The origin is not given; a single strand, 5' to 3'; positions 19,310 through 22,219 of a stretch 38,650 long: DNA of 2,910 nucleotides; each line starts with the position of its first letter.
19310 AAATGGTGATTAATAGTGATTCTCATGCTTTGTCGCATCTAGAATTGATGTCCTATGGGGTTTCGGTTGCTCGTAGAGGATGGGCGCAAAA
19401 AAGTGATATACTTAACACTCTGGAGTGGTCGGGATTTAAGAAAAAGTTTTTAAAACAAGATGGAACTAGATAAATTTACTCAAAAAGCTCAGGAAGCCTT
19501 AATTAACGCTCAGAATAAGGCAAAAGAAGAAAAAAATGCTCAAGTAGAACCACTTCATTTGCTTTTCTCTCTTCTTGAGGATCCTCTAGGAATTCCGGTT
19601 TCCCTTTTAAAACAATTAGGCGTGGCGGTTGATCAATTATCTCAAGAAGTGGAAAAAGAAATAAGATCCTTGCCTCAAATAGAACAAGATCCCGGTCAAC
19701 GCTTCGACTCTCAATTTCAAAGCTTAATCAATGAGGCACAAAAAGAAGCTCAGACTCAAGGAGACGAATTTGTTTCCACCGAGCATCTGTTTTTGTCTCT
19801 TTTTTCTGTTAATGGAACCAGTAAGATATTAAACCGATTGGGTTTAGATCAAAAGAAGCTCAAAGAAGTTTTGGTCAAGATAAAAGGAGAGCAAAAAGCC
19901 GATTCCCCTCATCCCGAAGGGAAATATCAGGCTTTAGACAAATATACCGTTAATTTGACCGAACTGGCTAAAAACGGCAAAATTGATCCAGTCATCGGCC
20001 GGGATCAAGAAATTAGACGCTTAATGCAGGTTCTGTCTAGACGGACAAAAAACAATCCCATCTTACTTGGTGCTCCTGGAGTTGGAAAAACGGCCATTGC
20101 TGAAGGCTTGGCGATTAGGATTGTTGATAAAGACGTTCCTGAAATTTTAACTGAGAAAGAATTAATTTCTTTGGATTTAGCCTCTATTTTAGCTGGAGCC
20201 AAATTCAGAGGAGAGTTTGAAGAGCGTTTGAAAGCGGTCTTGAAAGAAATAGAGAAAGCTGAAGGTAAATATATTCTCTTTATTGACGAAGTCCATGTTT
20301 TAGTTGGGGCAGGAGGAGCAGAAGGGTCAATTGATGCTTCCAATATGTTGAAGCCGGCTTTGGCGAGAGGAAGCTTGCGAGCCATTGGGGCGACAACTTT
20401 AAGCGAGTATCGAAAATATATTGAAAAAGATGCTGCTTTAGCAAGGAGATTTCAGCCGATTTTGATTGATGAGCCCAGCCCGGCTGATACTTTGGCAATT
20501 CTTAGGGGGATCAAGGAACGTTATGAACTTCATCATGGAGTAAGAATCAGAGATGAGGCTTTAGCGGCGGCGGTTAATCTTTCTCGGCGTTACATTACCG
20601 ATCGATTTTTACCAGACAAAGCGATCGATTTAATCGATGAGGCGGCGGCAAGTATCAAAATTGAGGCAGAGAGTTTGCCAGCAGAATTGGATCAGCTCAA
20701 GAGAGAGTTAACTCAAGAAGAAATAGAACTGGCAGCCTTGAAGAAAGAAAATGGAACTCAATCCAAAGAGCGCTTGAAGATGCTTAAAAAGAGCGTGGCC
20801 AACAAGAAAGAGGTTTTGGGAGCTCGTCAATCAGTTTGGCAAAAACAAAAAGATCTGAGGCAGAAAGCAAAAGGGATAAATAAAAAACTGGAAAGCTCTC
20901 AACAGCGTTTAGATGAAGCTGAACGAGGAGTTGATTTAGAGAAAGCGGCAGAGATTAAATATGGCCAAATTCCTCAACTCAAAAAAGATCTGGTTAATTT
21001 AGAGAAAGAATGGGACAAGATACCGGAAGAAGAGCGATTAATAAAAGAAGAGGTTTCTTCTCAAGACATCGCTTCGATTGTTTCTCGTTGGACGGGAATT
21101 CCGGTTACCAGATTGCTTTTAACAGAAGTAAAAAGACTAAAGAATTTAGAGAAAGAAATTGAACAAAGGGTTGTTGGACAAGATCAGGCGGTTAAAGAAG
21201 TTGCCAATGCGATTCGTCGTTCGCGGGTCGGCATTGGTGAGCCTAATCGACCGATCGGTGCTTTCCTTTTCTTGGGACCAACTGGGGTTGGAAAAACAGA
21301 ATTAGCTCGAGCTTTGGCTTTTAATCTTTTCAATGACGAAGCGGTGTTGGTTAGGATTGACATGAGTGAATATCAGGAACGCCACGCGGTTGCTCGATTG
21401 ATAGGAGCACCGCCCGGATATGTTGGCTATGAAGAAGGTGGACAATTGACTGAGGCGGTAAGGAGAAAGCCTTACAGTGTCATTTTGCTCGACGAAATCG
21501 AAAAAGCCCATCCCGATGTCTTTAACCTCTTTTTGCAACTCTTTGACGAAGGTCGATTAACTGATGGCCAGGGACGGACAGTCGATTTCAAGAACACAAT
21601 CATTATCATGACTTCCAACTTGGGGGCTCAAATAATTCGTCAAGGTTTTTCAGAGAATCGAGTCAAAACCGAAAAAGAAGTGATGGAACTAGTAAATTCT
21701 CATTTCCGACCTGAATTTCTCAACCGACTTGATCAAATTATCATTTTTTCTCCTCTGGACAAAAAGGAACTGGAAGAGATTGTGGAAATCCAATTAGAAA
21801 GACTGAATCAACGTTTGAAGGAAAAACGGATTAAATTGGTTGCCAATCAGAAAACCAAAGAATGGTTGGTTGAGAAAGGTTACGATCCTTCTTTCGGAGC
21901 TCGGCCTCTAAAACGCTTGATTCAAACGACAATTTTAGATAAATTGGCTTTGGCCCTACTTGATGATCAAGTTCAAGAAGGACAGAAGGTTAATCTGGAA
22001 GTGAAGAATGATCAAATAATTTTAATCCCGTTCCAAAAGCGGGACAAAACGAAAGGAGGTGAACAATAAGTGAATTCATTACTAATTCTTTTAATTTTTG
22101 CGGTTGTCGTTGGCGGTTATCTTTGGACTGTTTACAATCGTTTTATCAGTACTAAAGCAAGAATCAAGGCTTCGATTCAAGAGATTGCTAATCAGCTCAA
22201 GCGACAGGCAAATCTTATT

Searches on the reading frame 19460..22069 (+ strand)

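Call 8: search_protein_families(library=pfam, proteins=[window:19460-22069:+], max_evalue=0.01)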
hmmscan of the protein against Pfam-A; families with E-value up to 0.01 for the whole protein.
window:19460-22069:+ (869 aa): 28 families (the best 25 are shown)
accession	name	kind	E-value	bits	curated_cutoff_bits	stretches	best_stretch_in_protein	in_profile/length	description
PF07724.20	AAA_2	-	2.2e-70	236.4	27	1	597-760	1-166/166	AAA domain (Cdc48 subfamily)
PF17871.7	AAA_lid_9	-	1.4e-35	121.8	22.8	1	341-441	2-102/104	AAA lid domain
PF10431.15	ClpB_D2-small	-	6.6e-27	93.8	21.9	1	766-845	1-80/81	C-terminal, D2-small domain, of ClpB protein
PF02861.25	Clp_N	-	1.5e-24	86.3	20.7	2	17-68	1-52/53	Clp amino terminal domain, pathogenicity island component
PF00004.35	AAA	-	7.1e-23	81.9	21.2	2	201-314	2-110/131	ATPase family associated with various cellular activities (AAA)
PF07728.20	AAA_5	-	1.6e-18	67.4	22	2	602-721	2-123/139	AAA domain (dynein-related subfamily)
PF13191.12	AAA_16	-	7.8e-14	53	32.6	2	178-224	2-51/167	AAA ATPase domain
PF13401.12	AAA_22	-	4.6e-10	40.3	27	1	603-696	9-109/130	AAA domain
PF20720.3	nSTAND3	-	4.8e-10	39.8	27.2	1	196-226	16-46/155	Novel STAND NTPase 3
PF00158.32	Sigma54_activat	-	2.6e-09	37.4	20.2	1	601-729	24-153/168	Sigma-54 interaction domain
PF01695.23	IstB_IS21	-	4.7e-08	33.3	24.1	1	184-262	79-153/238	IstB-like ATP binding protein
PF13173.12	AAA_14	-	4.8e-08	33.5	27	0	201-281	6-74/129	AAA domain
PF01637.24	ATPase_2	-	3e-07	30.9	33.2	0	181-292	4-133/225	ATPase domain predominantly from Archaea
PF13238.12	AAA_18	-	3e-06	28.2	29.4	0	201-270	2-72/128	AAA domain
PF05496.18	RuvB_N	-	2.8e-05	24.4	27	0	571-623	9-57/159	Holliday junction DNA helicase RuvB P-loop domain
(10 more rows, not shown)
